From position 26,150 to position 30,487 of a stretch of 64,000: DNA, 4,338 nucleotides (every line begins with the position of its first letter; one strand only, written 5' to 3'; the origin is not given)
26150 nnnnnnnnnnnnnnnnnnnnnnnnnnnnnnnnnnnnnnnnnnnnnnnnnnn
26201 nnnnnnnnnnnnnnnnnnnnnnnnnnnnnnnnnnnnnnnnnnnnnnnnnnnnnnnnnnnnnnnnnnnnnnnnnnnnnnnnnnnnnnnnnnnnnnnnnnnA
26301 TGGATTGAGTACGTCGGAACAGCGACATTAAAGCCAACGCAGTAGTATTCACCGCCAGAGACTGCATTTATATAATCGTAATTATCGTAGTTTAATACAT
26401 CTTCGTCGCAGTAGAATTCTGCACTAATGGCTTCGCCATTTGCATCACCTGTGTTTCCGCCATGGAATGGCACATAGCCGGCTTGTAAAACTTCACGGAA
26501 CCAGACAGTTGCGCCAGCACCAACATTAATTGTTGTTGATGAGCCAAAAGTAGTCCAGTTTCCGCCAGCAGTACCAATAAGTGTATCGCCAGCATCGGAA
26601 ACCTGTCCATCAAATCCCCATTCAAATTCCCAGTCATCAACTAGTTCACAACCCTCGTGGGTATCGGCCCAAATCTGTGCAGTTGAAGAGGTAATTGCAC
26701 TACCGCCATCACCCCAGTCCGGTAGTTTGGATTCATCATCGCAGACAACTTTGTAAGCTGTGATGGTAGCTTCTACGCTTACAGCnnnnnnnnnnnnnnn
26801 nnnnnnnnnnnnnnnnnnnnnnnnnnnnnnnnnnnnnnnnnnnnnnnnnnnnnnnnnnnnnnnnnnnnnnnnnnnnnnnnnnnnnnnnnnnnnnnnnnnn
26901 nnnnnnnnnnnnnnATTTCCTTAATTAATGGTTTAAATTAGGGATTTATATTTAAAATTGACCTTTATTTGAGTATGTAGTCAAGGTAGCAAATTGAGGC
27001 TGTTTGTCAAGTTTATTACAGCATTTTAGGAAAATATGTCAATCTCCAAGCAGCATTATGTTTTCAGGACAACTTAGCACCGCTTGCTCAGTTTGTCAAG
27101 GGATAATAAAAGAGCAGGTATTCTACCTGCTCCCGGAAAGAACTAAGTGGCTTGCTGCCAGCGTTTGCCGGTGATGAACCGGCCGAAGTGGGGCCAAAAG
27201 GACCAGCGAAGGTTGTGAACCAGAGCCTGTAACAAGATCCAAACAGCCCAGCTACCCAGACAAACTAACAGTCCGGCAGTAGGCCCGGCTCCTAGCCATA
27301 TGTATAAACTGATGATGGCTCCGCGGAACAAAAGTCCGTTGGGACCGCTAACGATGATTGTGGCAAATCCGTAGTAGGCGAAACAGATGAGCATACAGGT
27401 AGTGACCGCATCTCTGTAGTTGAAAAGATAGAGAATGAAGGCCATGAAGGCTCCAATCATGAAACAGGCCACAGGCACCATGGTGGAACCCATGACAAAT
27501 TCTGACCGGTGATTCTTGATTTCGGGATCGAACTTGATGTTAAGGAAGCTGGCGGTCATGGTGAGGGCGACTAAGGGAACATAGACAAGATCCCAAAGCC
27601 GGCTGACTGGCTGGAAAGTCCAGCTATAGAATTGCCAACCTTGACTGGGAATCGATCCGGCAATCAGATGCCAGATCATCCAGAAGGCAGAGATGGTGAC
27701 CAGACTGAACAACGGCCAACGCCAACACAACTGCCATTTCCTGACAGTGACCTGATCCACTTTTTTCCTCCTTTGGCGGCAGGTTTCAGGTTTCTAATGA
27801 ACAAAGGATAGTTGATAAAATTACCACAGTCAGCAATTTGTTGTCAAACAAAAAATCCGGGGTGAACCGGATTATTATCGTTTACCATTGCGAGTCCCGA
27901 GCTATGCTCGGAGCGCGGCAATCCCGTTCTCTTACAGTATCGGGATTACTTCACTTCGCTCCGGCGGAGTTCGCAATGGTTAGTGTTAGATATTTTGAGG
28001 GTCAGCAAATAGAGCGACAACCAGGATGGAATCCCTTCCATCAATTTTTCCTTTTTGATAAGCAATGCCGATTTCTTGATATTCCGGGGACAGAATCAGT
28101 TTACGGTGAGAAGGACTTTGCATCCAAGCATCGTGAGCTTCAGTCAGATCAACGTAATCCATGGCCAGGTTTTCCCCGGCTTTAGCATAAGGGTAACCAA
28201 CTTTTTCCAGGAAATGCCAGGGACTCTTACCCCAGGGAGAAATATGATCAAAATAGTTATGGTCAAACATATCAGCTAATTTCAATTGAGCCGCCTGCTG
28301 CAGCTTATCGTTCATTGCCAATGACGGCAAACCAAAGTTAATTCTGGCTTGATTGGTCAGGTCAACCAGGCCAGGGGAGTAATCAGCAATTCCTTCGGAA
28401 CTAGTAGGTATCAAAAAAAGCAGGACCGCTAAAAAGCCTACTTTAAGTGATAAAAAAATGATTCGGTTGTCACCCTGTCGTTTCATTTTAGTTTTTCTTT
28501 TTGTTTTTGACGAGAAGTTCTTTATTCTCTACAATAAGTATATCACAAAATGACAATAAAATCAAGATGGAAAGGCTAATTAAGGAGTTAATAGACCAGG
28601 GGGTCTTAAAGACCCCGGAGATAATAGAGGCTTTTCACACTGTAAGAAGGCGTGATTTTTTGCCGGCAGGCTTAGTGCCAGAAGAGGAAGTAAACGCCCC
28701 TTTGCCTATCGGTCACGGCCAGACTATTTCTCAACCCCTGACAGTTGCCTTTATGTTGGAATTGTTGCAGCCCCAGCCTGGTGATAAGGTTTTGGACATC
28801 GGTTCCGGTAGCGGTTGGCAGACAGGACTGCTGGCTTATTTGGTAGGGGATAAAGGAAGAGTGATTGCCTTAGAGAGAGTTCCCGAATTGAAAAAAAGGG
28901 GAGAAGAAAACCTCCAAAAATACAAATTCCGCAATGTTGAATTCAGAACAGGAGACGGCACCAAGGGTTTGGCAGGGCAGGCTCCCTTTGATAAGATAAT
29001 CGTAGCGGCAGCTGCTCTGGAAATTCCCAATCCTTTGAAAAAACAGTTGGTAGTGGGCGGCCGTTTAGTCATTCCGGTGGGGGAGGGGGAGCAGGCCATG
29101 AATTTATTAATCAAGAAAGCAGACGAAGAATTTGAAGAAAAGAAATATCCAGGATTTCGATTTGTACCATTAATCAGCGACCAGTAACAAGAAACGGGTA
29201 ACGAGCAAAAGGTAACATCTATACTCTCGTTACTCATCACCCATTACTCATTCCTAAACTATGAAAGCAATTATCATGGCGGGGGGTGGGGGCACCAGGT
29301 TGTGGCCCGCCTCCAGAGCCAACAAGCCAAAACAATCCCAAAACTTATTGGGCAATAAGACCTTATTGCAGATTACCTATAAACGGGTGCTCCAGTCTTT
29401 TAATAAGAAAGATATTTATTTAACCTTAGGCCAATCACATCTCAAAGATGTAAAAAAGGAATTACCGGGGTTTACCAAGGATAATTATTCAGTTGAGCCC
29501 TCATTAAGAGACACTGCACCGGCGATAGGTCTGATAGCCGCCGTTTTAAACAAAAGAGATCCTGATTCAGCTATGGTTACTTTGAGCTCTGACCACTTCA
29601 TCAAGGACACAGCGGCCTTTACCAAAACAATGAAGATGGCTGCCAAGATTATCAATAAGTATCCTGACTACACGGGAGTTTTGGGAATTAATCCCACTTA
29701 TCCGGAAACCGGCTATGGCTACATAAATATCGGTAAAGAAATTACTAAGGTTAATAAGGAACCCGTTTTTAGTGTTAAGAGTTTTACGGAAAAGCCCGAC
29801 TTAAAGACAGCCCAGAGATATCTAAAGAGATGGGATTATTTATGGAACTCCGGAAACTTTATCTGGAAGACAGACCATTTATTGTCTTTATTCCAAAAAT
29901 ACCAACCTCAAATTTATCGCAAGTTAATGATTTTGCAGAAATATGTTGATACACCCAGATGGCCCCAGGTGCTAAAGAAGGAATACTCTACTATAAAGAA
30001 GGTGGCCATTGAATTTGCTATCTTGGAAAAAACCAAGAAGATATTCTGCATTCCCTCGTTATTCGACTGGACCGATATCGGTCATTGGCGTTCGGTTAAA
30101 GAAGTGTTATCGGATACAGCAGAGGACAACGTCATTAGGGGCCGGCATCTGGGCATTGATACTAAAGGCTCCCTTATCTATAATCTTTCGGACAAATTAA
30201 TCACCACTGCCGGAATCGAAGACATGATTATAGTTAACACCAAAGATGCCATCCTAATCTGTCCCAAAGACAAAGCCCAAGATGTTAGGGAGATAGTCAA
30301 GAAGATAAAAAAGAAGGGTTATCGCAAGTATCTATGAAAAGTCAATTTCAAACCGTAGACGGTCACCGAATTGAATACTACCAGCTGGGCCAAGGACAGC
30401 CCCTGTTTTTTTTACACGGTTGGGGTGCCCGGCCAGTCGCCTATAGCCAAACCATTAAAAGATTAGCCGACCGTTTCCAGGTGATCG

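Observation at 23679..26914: Sortase operon with a large DUF11/Cna-B surface protein carrying a non-canonical LTETG sorting signal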

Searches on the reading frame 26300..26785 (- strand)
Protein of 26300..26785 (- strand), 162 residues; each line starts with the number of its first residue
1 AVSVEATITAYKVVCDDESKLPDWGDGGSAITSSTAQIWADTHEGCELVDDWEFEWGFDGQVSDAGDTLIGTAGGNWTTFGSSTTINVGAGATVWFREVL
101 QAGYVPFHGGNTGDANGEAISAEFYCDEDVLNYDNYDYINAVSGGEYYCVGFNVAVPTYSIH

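Call 56: predict_structure(alignment_id=A3)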
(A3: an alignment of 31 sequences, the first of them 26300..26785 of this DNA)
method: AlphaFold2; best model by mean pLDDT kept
length: 162 residues; sequences in the alignment: 31
mean_pLDDT: 89.0   pTM: 0.85
mean pLDDT of the five models: 89.0, 88.3, 87.1, 86.9, 86.6
residues with pLDDT >= 90: 114; 70-90: 31; 50-70: 11; < 50: 6
segments of 3 or more residues with pLDDT < 50: 111-113, 115-117
pLDDT, mean of each block of 10 residues (from residue 1): 95 95 83 97 98 97 90 97 97 96 82 51 86 82 96 88 67
secondary structure, 60 per line:
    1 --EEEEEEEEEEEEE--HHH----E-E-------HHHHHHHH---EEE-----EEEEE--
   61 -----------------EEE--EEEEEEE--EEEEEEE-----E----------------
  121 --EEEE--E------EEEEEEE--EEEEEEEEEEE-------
elements in order: E3-15 H35-42 E46-48 E54-58 E78-80 E83-89 E92-98 E123-126 E136-142 E145-155

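Call 59: fold_search(model_id=the predicted structure, library=pdb)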
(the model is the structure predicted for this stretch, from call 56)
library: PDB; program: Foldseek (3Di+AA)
matches with E <= 10: 433; with E <= 0.001: 2
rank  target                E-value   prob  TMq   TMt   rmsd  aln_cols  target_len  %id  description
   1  2xid_B                5.6e-04  1.00  0.39  0.17   7.7       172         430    9  Pilus-presented adhesin, Spy0125 (Cpa), P212121 form (DLS) (released 2010-08-04)
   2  5f44_A                8.9e-04  1.00  0.45  0.31   5.0       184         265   12  Crystal structure of shaft pilin spaA from Lactobacillus rhamnosus GG (released 2016-07-20)
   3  2l4o_MODEL_1_A        1.3e-03  0.98  0.36  0.34  11.5       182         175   12  Solution structure of the Streptococcus pneumoniae RrgB pilus backbone D1 domain (released 2011-03-02)
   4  5j4m_A                2.4e-03  0.98  0.38  0.26   7.8       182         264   14  Crystal structure of shaft pilin SpaA from Lactobacillus rhamnosus GG - E269A/D295N double mutant (released 2016-07-20)
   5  5fie                  3.2e-03  0.96  0.35  0.39   9.0       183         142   14  Crystal structure of N-terminal domain of shaft pilin spaA from Lactobacillus rhamnosus GG (released 2016-07-20)
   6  2xid_A                6.0e-03  0.99  0.38  0.17   7.7       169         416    9  Pilus-presented adhesin, Spy0125 (Cpa), P212121 form (DLS) (released 2010-08-04)
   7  6yoa_A                1.9e-02  0.85  0.34  0.38   8.6       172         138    6  Lig v 1 structure and the inflammatory response to the Ole e 1 protein family (released 2020-05-13)
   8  3irp                  3.2e-02  0.91  0.37  0.17   8.3       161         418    9  Crystal structure of functional region of UafA from Staphylococcus saprophyticus at 1.50 angstrom resolution (released 2010-09-08)
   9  9lr7_B                3.4e-02  0.77  0.34  0.17   8.2       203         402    9  Crystal Structure of the Basal pilin EbpB from Enterococcus faecalis. (released 2025-07-16)
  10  7w7i_B                4.5e-02  0.72  0.33  0.18  11.0       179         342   15  Crystal Structure of shaft pilin PitB from pilus islet-2 of Streptococcus oralis (released 2022-06-01)
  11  2y1v_A                4.5e-02  0.47  0.33  0.12  11.3       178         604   10  Full length structure of RrgB Pilus protein from Streptococcus pneumoniae (released 2011-11-09)
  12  6fwv_A                5.4e-02  0.91  0.36  0.13   7.2       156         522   11  The Bacillus anthracis TIE protein (released 2018-08-08)
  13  3gld_C                7.2e-02  0.30  0.30  0.19  11.6       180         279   12  Crystal Structure of the Major Pilin from Streptococcus pyogenes E117A mutant (released 2009-06-02)
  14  6bbw_A                7.7e-02  0.38  0.31  0.20  11.0       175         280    9  Structure of the major pilin protein (T3.2) from Streptococcus pyogenes serotype GAS13637 (released 2018-10-24)
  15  9vqn                  8.1e-02  0.51  0.32  0.15  10.1       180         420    8  Crystal structure of Se-Met SSA1633 from Streptococcus sanguinis (Phase determination model) (released 2026-01-21)
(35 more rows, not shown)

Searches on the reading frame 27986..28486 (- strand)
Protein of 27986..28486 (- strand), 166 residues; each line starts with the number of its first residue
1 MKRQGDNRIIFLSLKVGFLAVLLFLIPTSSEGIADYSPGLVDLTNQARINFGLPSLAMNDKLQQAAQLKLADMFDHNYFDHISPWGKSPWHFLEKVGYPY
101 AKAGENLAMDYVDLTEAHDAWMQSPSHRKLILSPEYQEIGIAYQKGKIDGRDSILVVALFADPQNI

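Call 3: search_protein_families(library=pfam, proteins=[window:27986-28486:-], max_evalue=0.01)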
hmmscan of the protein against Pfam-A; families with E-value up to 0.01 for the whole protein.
window:27986-28486:- (166 aa): 1 family
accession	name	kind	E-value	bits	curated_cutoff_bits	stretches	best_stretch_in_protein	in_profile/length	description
PF00188.32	CAP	-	4.3e-17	63.5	21.1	1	41-150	1-109/117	Cysteine-rich secretory protein family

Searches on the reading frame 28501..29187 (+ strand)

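Call 54: search_protein_families(library=pfam, proteins=[window:28501-29187:+], max_evalue=0.00001)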
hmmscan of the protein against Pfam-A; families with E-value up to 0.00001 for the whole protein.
window:28501-29187:+ (228 aa): 4 families
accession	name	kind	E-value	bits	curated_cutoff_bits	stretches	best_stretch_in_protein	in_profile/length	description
PF01135.25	PCMT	-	1.3e-61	208.5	20.3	1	23-226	3-207/210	Protein-L-isoaspartate(D-aspartate) O-methyltransferase (PCMT)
PF13847.12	Methyltransf_31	-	6.2e-12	45.9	27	1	93-179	3-91/145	Methyltransferase domain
PF01189.24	Methyltr_RsmB-F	-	3.7e-08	33.7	27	1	88-170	3-87/199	16S rRNA methyltransferase RsmB/F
PF13649.12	Methyltransf_25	-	5.7e-08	33.8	27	1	97-176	1-78/97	Methyltransferase domain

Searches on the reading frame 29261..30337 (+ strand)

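Call 54: search_protein_families(library=pfam, proteins=[window:29261-30337:+], max_evalue=0.00001)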
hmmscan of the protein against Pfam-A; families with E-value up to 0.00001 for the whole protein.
window:29261-30337:+ (358 aa): 2 families
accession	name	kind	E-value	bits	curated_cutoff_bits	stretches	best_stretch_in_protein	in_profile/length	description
PF00483.29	NTP_transferase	-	1.2e-35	123.8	21.2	1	2-286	1-242/245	Nucleotidyl transferase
PF22640.1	ManC_GMP_beta-helix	-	4.3e-21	75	27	1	294-348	1-54/55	MannoseP isomerase/GMP-like beta-helix domain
